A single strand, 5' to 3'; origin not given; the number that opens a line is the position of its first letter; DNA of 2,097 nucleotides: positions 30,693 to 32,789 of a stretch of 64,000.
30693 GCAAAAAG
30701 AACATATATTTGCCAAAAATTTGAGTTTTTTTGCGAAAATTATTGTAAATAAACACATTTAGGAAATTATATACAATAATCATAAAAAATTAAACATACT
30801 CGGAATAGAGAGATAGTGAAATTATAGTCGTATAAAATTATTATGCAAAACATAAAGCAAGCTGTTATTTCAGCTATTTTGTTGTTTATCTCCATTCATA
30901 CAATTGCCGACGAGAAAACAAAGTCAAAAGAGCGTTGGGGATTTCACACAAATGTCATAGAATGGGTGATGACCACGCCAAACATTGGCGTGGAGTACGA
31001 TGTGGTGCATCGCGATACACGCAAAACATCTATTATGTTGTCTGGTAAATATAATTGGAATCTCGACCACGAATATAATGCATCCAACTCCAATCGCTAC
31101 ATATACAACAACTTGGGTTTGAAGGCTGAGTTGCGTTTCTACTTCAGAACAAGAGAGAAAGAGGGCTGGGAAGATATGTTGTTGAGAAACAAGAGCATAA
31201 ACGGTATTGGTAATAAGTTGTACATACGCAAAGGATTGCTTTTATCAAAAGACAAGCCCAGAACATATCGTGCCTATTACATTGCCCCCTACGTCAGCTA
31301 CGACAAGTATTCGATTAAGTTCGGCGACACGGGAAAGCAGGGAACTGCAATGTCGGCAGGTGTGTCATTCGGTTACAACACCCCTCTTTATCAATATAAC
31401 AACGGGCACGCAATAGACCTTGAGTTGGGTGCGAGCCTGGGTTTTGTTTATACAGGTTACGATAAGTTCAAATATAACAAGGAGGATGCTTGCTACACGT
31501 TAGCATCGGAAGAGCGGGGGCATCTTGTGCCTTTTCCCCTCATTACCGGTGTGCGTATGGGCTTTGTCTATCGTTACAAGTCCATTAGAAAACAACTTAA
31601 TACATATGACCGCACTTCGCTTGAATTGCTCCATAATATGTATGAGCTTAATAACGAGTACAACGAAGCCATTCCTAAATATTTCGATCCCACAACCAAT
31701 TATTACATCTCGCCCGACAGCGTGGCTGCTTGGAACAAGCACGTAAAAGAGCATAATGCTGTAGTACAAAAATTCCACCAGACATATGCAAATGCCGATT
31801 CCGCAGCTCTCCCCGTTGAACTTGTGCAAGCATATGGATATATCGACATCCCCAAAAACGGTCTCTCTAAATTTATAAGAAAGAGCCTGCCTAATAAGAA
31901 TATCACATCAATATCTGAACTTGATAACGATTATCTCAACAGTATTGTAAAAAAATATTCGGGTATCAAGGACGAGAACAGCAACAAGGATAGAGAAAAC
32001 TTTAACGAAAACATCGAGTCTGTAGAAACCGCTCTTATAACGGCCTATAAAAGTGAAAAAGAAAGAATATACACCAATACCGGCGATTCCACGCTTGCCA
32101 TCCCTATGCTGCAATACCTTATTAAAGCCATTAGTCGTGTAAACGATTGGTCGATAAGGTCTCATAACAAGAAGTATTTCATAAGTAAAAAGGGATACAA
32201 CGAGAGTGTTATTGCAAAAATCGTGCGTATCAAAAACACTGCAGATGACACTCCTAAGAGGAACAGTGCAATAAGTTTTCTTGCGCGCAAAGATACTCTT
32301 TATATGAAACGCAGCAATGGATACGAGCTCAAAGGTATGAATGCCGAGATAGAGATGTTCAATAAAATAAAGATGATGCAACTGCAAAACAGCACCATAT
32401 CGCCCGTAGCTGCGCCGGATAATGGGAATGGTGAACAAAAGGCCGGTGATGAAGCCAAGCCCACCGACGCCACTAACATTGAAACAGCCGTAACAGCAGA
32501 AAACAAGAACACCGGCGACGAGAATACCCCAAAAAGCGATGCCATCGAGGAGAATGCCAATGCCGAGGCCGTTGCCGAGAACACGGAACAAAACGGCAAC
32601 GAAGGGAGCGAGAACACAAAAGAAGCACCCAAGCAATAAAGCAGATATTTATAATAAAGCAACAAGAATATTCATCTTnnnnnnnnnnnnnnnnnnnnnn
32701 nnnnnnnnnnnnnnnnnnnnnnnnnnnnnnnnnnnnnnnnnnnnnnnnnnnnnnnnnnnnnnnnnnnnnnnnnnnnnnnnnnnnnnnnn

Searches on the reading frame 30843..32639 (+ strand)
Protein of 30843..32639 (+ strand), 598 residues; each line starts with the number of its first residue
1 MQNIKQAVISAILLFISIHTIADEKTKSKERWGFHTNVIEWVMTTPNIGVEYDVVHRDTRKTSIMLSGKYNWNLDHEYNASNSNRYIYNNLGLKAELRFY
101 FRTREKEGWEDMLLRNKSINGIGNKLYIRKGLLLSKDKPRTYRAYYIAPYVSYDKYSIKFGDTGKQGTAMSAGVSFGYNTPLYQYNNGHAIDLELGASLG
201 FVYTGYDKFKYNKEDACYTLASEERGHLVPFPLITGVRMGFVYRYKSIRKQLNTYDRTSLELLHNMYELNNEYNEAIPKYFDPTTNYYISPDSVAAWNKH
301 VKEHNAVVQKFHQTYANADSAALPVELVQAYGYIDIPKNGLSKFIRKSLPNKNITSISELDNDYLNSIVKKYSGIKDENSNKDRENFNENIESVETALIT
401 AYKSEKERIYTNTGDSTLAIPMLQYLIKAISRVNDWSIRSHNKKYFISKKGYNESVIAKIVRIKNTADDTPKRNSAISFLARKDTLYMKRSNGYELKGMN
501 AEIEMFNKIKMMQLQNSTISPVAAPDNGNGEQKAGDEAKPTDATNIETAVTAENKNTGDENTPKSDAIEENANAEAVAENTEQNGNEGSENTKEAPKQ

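Call 3: search_protein_families(library=pfam, proteins=[window:30843-32639:+], max_evalue=0.01)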
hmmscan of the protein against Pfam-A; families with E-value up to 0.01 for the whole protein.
window:30843-32639:+ (598 aa): 1 family
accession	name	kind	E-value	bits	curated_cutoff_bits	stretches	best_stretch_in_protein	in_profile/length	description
PF12099.14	DUF3575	-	3.8e-16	59.3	21.1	2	141-228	79-163/177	Protein of unknown function (DUF3575)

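Call 72: search_solved_structures(query=window:30843-32636:+, max_evalue=1)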
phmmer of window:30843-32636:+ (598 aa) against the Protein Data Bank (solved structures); distinct sequences matched with E-value up to 1: 0.
